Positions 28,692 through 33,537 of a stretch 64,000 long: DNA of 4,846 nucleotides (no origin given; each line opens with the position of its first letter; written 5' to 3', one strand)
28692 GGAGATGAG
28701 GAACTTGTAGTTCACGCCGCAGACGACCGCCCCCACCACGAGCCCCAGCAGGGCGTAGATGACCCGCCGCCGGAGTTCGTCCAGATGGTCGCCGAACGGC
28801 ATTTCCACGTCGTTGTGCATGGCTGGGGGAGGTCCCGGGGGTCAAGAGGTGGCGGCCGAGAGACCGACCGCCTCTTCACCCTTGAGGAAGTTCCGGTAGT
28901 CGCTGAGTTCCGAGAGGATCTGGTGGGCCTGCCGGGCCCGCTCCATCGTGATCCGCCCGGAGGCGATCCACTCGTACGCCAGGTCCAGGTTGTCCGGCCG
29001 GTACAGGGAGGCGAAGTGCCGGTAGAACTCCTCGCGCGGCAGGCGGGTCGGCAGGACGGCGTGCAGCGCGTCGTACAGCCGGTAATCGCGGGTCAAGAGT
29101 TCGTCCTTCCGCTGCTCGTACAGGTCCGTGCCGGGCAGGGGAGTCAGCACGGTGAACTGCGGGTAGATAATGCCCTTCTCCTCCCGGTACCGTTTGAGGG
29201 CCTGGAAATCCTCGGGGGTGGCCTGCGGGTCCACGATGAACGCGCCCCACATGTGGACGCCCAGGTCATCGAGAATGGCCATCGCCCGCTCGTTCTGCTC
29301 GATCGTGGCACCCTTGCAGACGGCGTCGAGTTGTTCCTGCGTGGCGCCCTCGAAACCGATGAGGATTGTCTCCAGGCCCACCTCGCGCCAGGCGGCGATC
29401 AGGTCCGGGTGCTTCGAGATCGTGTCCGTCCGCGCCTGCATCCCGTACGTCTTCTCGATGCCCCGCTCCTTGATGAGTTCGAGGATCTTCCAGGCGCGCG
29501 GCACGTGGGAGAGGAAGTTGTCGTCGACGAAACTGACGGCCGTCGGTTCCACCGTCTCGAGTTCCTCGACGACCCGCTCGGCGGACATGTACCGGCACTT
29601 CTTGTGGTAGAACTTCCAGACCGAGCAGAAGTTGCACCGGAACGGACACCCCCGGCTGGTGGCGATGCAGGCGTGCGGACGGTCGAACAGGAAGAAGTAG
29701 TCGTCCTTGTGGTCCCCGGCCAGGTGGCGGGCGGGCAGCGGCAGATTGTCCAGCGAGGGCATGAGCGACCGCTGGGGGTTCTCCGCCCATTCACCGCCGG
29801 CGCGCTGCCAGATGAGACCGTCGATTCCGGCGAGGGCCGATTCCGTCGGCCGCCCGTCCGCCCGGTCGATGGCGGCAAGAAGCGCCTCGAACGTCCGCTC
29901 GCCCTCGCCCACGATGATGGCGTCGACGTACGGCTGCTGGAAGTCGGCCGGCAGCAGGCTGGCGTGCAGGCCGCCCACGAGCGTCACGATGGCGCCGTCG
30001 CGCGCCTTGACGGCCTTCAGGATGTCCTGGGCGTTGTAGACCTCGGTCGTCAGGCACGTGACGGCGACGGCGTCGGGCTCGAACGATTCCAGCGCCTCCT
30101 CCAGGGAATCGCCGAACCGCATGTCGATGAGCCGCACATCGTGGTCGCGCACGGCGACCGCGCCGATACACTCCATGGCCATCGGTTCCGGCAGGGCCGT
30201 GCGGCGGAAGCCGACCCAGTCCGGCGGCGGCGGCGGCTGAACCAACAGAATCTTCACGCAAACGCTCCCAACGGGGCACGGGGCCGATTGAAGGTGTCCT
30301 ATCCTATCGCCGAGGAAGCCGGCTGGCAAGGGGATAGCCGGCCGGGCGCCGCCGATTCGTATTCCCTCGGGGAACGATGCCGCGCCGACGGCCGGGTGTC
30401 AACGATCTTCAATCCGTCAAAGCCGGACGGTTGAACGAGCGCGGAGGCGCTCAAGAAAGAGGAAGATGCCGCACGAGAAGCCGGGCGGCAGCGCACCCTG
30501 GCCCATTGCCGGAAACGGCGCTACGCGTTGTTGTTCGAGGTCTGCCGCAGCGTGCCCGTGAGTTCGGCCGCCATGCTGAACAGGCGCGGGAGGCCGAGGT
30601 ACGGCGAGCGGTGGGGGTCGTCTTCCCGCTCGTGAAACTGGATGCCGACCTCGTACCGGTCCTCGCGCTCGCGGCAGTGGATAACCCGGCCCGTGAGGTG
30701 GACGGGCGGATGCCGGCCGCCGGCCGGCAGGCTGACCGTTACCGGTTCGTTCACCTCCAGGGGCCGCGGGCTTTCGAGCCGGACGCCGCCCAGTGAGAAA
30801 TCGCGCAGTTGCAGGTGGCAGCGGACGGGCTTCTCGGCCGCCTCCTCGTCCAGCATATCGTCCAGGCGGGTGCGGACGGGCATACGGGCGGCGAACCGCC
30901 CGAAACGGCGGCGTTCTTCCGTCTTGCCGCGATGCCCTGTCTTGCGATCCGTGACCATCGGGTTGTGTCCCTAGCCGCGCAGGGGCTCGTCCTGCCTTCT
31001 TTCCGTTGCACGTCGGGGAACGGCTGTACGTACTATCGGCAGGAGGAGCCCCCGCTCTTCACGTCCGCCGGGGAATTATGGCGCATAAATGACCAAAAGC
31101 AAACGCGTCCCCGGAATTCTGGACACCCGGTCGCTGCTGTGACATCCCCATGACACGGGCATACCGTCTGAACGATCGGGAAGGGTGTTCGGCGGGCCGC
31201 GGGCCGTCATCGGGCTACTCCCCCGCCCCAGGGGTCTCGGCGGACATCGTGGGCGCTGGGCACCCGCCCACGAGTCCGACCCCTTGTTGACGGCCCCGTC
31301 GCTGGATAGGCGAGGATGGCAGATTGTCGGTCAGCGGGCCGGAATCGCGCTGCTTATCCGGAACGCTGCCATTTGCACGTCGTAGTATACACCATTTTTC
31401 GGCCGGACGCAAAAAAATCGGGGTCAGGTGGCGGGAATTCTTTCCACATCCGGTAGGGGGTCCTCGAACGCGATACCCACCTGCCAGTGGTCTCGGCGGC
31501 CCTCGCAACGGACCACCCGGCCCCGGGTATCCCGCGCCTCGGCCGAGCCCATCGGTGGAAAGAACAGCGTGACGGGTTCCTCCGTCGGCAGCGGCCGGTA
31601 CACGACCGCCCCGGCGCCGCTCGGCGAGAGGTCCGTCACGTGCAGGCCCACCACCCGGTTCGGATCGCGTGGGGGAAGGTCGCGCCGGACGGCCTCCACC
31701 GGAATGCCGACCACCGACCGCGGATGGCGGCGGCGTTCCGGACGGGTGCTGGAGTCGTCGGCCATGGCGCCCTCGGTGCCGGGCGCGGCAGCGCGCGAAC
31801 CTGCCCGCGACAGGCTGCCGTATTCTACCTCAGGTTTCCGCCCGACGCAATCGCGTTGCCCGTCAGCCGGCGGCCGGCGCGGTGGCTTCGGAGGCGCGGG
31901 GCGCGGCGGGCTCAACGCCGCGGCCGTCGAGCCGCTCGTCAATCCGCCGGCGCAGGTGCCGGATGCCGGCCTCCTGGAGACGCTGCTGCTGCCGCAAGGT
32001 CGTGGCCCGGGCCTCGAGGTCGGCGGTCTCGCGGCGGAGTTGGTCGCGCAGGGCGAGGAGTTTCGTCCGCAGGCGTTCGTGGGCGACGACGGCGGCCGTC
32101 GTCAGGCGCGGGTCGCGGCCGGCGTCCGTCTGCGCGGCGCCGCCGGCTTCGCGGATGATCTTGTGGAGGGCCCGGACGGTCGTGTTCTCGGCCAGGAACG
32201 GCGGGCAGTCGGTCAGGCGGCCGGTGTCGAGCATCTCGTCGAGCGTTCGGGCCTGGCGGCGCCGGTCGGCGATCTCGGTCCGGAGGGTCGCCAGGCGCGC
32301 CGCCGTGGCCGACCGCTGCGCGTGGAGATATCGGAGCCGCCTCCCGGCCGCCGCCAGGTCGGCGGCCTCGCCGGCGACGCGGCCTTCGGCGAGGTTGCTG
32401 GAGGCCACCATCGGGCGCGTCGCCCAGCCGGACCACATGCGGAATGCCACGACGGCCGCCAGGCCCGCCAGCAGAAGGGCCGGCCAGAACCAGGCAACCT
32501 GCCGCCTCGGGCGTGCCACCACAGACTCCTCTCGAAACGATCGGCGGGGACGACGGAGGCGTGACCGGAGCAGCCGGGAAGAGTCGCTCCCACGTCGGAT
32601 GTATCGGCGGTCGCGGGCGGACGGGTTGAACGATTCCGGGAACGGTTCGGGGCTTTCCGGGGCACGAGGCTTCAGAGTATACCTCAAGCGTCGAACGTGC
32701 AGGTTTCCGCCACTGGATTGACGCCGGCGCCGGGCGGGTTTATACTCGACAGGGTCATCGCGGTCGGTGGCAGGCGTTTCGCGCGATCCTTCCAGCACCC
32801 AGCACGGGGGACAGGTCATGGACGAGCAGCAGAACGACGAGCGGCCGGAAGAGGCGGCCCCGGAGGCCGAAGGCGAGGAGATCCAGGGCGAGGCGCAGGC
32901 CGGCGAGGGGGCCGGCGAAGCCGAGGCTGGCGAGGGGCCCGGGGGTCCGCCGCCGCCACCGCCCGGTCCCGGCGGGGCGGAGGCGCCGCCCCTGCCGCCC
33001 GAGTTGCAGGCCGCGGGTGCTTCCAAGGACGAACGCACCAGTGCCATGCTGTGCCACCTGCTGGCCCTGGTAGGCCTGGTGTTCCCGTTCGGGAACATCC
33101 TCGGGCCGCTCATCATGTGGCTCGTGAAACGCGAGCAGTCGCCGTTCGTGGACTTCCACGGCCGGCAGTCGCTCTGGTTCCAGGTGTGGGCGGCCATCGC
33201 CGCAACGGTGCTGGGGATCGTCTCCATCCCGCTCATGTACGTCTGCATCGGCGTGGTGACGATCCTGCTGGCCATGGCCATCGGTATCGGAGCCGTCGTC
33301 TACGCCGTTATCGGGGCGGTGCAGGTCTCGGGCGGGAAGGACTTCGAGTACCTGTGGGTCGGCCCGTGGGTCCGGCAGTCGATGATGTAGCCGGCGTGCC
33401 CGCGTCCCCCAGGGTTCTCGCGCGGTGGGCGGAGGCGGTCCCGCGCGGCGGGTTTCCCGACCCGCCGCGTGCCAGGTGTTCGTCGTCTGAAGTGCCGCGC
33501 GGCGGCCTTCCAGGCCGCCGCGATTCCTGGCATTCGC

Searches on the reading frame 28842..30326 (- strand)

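Call 46: search_protein_families(library=pfam, proteins=[window:28842-30326:-], max_evalue=0.0001)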
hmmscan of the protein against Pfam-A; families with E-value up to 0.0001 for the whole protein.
window:28842-30326:- (494 aa): 2 families
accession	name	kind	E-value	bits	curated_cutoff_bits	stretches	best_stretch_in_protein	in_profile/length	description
PF04055.27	Radical_SAM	-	5.4e-18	66.2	29.5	1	223-378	3-163/166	Radical SAM superfamily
PF02310.24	B12-binding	-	1.7e-17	63.8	32.1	1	49-150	15-121/121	B12 binding domain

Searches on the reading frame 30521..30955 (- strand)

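Call 46: search_protein_families(library=pfam, proteins=[window:30521-30955:-], max_evalue=0.0001)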
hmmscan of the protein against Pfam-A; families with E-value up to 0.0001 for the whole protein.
window:30521-30955:- (144 aa): 1 family
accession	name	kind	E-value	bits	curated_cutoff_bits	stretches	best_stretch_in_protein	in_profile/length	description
PF07238.19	PilZ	-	5.4e-17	62.4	22.5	1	14-113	1-91/102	PilZ domain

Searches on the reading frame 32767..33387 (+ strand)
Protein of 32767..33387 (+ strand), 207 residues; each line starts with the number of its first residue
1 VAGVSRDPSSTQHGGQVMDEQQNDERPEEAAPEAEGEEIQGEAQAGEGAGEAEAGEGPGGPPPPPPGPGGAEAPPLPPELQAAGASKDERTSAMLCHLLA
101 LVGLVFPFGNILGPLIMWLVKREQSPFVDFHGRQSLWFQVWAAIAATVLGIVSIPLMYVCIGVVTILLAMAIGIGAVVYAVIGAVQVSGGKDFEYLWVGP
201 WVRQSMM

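Call 46: search_protein_families(library=pfam, proteins=[window:32767-33387:+], max_evalue=0.0001)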
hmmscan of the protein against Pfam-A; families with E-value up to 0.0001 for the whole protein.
window:32767-33387:+ (207 aa): 1 family
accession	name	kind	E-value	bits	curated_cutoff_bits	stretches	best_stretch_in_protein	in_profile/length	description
PF09685.15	DUF4870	-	1.1e-26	93.4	25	1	89-197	1-102/107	Domain of unknown function (DUF4870)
